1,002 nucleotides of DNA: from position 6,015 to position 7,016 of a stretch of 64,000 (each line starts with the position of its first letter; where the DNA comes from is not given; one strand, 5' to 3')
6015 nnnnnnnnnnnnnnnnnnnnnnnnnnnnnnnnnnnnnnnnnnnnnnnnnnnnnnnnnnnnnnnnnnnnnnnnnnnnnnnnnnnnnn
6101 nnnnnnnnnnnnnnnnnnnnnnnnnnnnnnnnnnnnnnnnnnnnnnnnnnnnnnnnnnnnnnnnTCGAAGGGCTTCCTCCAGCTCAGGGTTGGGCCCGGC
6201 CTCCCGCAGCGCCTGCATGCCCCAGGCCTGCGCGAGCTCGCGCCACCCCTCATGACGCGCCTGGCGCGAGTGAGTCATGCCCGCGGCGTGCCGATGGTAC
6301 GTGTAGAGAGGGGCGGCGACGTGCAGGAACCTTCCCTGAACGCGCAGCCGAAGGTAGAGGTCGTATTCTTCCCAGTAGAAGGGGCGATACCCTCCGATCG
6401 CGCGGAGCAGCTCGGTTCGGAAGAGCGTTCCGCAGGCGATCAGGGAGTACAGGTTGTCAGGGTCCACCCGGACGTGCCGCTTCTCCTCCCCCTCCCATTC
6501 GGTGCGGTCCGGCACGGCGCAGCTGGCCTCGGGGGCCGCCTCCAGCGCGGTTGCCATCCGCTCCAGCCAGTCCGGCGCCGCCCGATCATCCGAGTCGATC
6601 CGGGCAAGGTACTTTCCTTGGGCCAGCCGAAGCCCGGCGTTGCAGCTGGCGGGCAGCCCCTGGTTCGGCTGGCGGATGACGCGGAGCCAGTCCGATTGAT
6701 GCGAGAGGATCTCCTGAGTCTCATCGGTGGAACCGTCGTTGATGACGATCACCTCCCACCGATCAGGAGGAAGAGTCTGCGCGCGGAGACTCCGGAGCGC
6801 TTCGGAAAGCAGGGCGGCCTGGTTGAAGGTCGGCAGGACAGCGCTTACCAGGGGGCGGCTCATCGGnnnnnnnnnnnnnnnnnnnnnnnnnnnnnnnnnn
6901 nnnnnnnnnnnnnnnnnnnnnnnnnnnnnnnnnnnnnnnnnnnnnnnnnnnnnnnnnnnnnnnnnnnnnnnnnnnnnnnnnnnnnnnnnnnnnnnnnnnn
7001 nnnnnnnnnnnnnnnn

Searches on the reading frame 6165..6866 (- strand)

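Call 39: search_protein_families(library=ncbifam, proteins=[window:6165-6866:-], max_evalue=0.00001)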
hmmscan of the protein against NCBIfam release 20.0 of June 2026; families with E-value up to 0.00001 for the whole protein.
window:6165-6866:- (234 aa): 15 families
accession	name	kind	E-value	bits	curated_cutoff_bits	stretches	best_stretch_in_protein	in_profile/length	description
NF041875.1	EPS_EpsD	equivalog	4.5e-25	88.7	370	1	7-111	1-107/325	exopolysaccharide biosynthesis glycosyltransferase EpsD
NF007482.0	PRK10073.1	equivalog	9.9e-21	74.1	423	1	4-106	5-108/334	glycosyltransferase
TIGR03965.1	mycofact_glyco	equivalog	1.2e-18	67.3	280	1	5-110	74-181/467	mycofactocin biosynthesis glycosyltransferase MftF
NF047683.1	TeichurnBiosyTuaG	equivalog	1.5e-17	64.1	400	1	4-106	5-109/252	teichuronic acid biosynthesis protein TuaG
TIGR04283.1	glyco_like_mftF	equivalog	1.7e-15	57.2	182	1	7-110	1-98/221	TIGR04283 family arsenosugar biosynthesis glycosyltransferase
TIGR03937.1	PgaC_IcaA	equivalog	4.7e-15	55.4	422.3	1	4-113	44-155/407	poly-beta-1,6-N-acetyl-D-glucosamine synthase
NF053739.1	GlytfEpsEBac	equivalog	5e-15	55.2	450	1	5-178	1-189/265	glycosyltransferase EpsE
NF038302.1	EPS_HpsE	equivalog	5.3e-13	48.6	300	1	8-115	4-118/307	hormogonium polysaccharide biosynthesis glycosyltransferase HpsE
NF041394.1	GtaseAglG_Halo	equivalog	5.6e-11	42.3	440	1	8-145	4-141/304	glucosyl-dolichyl phosphate glucuronosyltransferase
TIGR03111.1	glyc2_xrt_Gpos1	hypoth_equivalog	1.4e-10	40.5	363.95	1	5-116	49-164/439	TIGR03111 family XrtG-associated glycosyltransferase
NF007453.0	PRK10018.1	equivalog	1.9e-08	34.3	382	1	4-101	5-104/280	colanic acid biosynthesis glycosyltransferase WcaA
TIGR04017.1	WcaA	equivalog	3.4e-08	33.4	495.75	1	3-101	3-103/279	colanic acid biosynthesis glycosyltransferase WcaA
NF050050.1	ProtGlycPglI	equivalog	3.6e-08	33.2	500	1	5-102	2-102/306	GalNAc(5)-diNAcBac-PP-undecaprenol beta-1,3-glucosyltransferase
NF038299.1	EPS_HpsN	equivalog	2.8e-07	29.8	425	1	5-115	1-113/317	hormogonium polysaccharide biosynthesis glycosyltransferase HpsN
TIGR04009.1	wcaE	equivalog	7.1e-06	25.5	369.2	0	14-99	10-98/248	colanic acid biosynthesis glycosyltransferase WcaE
